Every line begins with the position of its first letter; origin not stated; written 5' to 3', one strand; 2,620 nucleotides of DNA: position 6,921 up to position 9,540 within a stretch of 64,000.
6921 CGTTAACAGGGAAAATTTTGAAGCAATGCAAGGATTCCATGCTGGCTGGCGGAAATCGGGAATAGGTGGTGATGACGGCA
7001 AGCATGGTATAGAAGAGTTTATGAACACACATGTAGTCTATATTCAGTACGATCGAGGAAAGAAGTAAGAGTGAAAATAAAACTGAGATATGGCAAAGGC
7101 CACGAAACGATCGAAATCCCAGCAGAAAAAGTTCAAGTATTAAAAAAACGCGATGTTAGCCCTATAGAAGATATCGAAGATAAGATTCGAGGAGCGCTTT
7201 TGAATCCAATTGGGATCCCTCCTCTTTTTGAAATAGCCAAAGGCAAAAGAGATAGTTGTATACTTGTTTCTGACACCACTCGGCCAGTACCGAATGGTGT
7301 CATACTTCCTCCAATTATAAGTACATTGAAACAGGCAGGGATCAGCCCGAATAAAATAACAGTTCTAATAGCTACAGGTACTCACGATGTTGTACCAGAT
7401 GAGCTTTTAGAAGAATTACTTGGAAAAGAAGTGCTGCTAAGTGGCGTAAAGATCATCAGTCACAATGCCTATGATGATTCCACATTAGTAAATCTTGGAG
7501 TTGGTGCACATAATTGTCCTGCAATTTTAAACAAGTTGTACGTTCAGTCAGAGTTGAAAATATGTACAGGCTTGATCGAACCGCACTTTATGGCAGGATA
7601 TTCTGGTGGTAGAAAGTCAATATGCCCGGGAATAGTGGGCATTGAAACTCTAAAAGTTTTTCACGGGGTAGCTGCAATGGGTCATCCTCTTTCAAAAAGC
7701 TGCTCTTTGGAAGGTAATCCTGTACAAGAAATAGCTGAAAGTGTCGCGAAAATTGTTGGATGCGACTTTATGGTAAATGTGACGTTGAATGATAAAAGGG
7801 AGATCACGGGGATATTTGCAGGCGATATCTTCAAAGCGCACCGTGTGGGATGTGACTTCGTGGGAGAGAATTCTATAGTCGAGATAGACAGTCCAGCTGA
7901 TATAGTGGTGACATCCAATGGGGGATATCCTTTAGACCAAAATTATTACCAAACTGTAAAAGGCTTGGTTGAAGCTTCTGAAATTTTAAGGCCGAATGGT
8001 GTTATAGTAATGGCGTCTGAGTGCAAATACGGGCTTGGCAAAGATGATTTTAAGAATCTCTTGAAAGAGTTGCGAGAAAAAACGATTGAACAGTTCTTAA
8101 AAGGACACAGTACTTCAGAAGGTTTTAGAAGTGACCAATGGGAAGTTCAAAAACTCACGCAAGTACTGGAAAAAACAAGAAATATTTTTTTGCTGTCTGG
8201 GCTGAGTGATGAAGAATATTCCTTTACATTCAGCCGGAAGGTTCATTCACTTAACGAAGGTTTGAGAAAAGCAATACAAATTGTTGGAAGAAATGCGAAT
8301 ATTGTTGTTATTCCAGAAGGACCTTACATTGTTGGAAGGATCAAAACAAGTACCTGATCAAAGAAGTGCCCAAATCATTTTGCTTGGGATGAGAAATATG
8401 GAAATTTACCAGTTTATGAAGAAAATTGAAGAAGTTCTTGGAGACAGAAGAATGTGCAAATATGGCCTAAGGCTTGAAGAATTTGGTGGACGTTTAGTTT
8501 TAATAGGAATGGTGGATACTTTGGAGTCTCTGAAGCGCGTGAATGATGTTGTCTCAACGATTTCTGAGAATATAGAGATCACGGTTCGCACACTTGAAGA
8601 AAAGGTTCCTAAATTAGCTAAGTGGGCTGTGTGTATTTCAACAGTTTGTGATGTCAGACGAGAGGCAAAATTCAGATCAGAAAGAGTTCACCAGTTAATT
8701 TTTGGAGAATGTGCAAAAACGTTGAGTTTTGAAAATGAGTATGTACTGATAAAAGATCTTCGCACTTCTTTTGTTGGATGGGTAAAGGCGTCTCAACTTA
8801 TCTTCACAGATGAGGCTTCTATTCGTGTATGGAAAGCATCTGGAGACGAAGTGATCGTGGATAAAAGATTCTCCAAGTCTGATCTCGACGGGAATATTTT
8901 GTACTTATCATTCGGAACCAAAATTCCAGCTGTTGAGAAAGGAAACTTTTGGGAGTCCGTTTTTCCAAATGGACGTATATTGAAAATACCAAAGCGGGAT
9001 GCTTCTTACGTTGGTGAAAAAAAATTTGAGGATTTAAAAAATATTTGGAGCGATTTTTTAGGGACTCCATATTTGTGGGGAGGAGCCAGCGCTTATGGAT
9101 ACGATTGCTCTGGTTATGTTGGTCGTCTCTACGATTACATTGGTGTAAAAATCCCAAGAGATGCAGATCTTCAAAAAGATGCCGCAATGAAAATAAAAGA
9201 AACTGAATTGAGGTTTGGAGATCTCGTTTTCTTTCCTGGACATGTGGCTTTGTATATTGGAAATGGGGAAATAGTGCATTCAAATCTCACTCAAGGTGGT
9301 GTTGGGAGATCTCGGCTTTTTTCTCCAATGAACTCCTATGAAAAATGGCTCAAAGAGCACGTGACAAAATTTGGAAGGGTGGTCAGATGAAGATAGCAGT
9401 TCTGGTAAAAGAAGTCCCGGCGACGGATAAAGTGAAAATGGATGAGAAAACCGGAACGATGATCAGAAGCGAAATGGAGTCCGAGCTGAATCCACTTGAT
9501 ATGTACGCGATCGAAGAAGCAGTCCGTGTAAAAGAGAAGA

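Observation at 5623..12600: Gene order predicts an anaerobic route from L-lactaldehyde to pyruvate via AldA, a LarA-type racemase and an Etf-coupled D-lactate dehydrogenase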

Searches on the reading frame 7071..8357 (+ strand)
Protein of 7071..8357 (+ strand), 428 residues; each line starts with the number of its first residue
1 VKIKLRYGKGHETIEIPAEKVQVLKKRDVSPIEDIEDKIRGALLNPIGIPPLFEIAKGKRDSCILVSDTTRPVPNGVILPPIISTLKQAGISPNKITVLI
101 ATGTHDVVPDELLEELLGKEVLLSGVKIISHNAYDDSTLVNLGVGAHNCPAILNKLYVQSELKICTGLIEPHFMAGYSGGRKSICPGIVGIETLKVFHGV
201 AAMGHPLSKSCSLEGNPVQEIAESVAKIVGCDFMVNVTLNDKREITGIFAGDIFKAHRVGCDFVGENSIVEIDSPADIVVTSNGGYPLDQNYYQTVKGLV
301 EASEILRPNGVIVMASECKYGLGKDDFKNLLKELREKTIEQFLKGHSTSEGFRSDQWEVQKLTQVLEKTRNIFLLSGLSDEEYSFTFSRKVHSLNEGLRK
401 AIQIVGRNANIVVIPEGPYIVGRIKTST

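Call 3: search_protein_families(library=pfam, proteins=[window:7071-8357:+])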
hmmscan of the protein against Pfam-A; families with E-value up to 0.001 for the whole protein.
window:7071-8357:+ (428 aa): 2 families
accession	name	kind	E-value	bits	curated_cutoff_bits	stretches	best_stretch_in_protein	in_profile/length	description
PF09861.14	Lar_N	-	1.5e-53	181.5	23.3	1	7-205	1-198/204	Lactate racemase N-terminal domain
PF21113.2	LarA_C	-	9.1e-33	113.8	25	1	274-417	4-147/152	Lactate racemase C-terminal domain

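Call 4: search_protein_families(library=ncbifam, proteins=[window:7071-8357:+])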
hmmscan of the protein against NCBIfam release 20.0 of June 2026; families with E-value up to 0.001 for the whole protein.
window:7071-8357:+ (428 aa): 6 families
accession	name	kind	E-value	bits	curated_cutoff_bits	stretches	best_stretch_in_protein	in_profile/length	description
NF033504.2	Ni_dep_LarA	equivalog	1.4e-118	396.3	460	1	2-420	1-419/422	nickel-dependent lactate racemase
NF052593.1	NPN_racem_MAR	equivalog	3.7e-104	348.6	500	1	3-421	1-412/415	nickel-dependent malate racemase, LarAH6 family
NF052595.1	NPN_LarAH5_MAR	equivalog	3.3e-90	303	462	1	3-416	1-407/415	nickel-dependent malate racemase, LarAH5 family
NF052525.1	NPN_LarAH10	equivalog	2.5e-84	283.5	540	1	2-419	2-422/426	NPN-dependent 2-hydroxyacid racemase, LarAH10 family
NF052592.1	LarAH_14_15_16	equivalog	2e-14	52.9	740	1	5-209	14-221/520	NPN-dependent hydroxyacid isomerase, LarAH14/15/16 family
NF052594.1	NPN_18_hexonate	equivalog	0.0001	21.1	500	1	94-281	56-259/411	nickel-dependent putative hexonate epimerase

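Call 19: find_related_loci(query=window:7071-8357:+, collection=genome_contigs, flank=10000)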
Query window:7071-8357:+ (428 aa) in genome_contigs; peptide patterns used: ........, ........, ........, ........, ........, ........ (x = any residue, [..] = any of these).
599 stretches matched a pattern (row limit reached: there are more); 553 encode a relative of the query (tblastn E <= 1e-3); the best 80 are kept; 80 distinct loci.
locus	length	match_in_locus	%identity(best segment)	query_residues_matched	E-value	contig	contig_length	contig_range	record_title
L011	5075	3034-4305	43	1-425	4e-117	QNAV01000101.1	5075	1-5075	MAG: Thermotoga sp. isolate B16_G2 B16_Guay2_scaffold_11213, whole genome shotgun sequence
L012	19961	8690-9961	45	1-425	2e-116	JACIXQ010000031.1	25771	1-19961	MAG: bacterium isolate MAG-56 Unclassified_E3_bin24_Scaffold_31, whole genome shotgun sequence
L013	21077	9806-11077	44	1-425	1e-114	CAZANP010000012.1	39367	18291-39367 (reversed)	MAG TPA_asm: uncultured Thermotoga sp. isolate binchicken_co19_499 genome assembly, contig: NODE_1272_length_39367_cov_1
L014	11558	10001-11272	43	1-425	2e-107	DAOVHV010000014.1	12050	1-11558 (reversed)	MAG TPA_asm: bacterium isolate CSMAG_1350 CSMAG_1350_k141_5526777_length_12050_cov_12.0160, whole genome shotgun sequenc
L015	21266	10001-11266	40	1-424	3e-107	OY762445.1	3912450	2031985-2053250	MAG: bacterium isolate 4d88f91b-64ba-49ef-9c7d-4906d56127d1 genome assembly, chromosome: 1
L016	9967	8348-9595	42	1-421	5e-107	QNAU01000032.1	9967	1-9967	MAG: Thermotoga sp. isolate B21_G9 B21_Guay9_scaffold_08486, whole genome shotgun sequence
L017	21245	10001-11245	44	1-419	2e-106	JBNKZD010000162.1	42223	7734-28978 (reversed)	MAG: Chitinispirillaceae bacterium isolate D1.bin.5.orig k141_186256, whole genome shotgun sequence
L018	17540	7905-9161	40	1-421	4e-105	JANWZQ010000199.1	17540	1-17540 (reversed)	MAG: Chthonomonadaceae bacterium isolate SKYG99 k141_549140, whole genome shotgun sequence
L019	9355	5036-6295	39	1-421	2e-104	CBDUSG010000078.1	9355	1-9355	MAG TPA_asm: uncultured bacterium isolate SRR22302348_concoct_115 genome assembly, contig: ERZ25073597.2557, whole genom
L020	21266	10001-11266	41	1-421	3e-104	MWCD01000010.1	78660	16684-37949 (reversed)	MAG: bacterium ADurb.Bin236 isolate ADurb.Bin236 BWY28_contig000010, whole genome shotgun sequence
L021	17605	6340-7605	41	1-421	6e-104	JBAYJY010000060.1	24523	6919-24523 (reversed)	MAG: bacterium isolate SO_2016_GW1_67 scaffold03561_OW334_2016, whole genome shotgun sequence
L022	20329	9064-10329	41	1-421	7e-103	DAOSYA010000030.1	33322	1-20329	MAG TPA_asm: bacterium isolate AMR_MDS_2097 NODE_850_length_33322_cov_7.901584, whole genome shotgun sequence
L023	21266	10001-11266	40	1-421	7e-102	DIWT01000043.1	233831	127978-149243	MAG TPA_asm: bacterium UBP15_UBA6099 isolate UBA6099 UBA6099_contig_2970, whole genome shotgun sequence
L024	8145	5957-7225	40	1-425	5e-102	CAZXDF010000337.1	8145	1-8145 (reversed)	MAG TPA_asm: uncultured candidatus Brocadiaceae bacterium isolate SRP260945_co2_448 genome assembly, contig: k141_302274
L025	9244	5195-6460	39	1-424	3e-101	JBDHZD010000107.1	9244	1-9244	MAG: Fimbriimonadaceae bacterium isolate AS-MESO-3CA.376 NODE_31993_length_9244_cov_3.648849, whole genome shotgun seque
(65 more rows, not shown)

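Call 28: search_solved_structures(query=window:7071-8357:+, show_alignments=3)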
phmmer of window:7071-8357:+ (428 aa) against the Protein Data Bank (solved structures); distinct sequences matched with E-value up to 0.001: 10.
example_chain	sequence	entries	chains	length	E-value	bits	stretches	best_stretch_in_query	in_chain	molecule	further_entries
9eid_A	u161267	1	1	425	6.6e-97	328.6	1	2-421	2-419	A broad-substrate spectrum lactate racemase A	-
9eia_A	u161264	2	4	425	8.1e-97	328.3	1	3-422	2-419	A broad-substrate spectrum lactate racemase A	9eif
2yjg_A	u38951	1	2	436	8.3e-72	245.9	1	3-427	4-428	LACTATE RACEMASE APOPROTEIN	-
6c1w_A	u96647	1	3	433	1.6e-64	221.9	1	37-421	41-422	Lactate racemase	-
5huq_A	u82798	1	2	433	1.6e-64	221.9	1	37-421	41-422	Lactate racemization operon protein LarA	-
8ezf_B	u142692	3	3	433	2.3e-64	221.4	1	37-421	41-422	Lactate racemase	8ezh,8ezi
6d6z_A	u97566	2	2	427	1.3e-61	212.4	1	2-403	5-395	Malate racemase Mar2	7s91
9q2u_A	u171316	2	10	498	2.2e-12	50.2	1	1-199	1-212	Lactate racemase A | LarA-like nickel-pincer nucleotide cofactor-utilizing enzyme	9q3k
9q3j_A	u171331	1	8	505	3.4e-12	49.5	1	4-232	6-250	DUF2088 domain-containing protein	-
4nar_A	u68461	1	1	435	0.00064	22.3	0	166-246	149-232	Putative uronate isomerase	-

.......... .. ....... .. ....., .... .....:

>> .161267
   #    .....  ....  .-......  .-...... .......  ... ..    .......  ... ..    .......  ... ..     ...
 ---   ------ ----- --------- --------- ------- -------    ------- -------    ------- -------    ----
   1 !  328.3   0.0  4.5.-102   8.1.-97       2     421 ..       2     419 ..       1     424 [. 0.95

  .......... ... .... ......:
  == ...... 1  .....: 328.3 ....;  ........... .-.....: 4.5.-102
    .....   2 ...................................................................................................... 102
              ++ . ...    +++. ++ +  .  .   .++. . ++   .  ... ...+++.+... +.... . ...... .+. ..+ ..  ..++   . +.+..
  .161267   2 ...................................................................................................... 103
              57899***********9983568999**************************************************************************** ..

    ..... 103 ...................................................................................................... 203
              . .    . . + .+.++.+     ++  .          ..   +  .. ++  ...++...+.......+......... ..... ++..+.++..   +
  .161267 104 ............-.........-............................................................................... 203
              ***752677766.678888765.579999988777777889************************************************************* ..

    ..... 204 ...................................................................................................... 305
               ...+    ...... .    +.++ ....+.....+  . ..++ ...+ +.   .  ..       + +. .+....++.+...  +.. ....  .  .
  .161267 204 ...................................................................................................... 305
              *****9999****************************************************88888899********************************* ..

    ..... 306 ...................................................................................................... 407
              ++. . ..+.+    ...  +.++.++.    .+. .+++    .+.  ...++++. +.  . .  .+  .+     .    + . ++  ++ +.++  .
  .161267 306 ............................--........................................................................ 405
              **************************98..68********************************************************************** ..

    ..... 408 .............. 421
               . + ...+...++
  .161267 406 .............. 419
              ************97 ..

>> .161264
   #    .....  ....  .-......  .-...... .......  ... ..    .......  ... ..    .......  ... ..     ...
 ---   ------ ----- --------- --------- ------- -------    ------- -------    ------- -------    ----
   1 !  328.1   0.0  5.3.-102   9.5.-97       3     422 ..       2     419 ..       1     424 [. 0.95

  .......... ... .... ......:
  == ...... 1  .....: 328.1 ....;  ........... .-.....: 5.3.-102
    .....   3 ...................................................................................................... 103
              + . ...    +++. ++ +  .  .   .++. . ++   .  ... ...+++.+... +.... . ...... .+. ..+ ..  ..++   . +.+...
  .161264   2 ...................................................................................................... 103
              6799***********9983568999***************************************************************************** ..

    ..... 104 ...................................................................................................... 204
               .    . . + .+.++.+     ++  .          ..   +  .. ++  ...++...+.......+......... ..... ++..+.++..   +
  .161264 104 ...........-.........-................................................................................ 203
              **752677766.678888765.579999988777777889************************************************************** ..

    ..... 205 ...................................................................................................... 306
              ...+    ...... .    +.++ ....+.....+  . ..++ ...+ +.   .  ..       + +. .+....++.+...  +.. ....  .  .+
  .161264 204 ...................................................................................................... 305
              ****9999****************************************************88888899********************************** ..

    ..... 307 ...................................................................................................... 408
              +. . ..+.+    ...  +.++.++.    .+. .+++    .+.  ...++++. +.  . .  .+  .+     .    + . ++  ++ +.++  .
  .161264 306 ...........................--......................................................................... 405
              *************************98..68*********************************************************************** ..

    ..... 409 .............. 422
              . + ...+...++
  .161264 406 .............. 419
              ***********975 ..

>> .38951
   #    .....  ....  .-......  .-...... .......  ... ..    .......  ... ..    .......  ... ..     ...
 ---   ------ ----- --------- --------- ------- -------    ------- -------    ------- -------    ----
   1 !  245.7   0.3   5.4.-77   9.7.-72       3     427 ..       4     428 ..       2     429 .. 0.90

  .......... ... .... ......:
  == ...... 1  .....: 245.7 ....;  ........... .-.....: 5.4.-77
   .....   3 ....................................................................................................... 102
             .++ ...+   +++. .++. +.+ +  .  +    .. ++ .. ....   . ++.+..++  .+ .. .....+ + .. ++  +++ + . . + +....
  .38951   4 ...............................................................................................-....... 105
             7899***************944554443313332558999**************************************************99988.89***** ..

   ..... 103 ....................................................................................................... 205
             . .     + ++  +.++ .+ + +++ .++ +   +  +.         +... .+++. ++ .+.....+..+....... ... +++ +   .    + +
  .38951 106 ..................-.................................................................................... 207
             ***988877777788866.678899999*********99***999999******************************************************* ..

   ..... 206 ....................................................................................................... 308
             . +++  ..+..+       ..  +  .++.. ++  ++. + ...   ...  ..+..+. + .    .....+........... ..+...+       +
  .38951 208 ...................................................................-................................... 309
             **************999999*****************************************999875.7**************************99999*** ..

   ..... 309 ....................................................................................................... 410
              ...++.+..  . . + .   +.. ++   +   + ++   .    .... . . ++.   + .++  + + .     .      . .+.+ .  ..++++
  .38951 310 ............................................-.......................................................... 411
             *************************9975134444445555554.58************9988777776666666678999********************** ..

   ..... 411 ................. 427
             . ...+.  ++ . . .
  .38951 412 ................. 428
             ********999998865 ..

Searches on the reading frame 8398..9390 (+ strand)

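Call 43: search_protein_families(library=pfam, proteins=[window:8398-9390:+])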
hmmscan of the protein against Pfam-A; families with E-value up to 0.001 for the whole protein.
window:8398-9390:+ (330 aa): 1 family
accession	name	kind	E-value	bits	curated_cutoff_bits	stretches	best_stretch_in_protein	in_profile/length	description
PF00877.26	NLPC_P60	-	7e-23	81.1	23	1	222-312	1-96/105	NlpC/P60 family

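Call 82: search_protein_families(library=ncbifam, proteins=[window:8398-9390:+], max_evalue=0.00001)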
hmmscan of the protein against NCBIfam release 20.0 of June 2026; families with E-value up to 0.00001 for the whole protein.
window:8398-9390:+ (330 aa): 8 families
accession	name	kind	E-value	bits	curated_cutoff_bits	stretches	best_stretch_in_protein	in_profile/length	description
NF008096.1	PRK10838.1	equivalog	1.7e-13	50.8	186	1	216-306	74-169/189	bifunctional murein DD-endopeptidase/murein LD-carboxypeptidase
NF010495.0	PRK13914.1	equivalog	3e-12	46.3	647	1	220-295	376-456/481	invasion associated endopeptidase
NF038345.1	wall_hydro_RipC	exception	9.5e-12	45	425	1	221-296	262-340/362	peptidoglycan hydrolase RipC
NF033742.1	NlpC_p60_RipB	exception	3.4e-11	43.2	335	1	229-305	109-189/206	NlpC/P60 family peptidoglycan endopeptidase RipB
NF033741.1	NlpC_p60_RipA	exception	2.3e-08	33.5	625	1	229-297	360-432/457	NlpC/P60 family peptidoglycan endopeptidase RipA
NF033743.1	NlpC_inact_RipD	exception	3.4e-08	33.2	215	1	230-298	88-160/181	NlpC/P60 family peptidoglycan-binding protein RipD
NF040678.1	EntFM_CwpFM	equivalog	1.9e-07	30.4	720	1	220-314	322-419/430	enterotoxin EntFM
NF046048.1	NlpC_P60_DIP1281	equivalog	4e-07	29.2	517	1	233-293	496-560/587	DIP1281 family NlpC/P60 protein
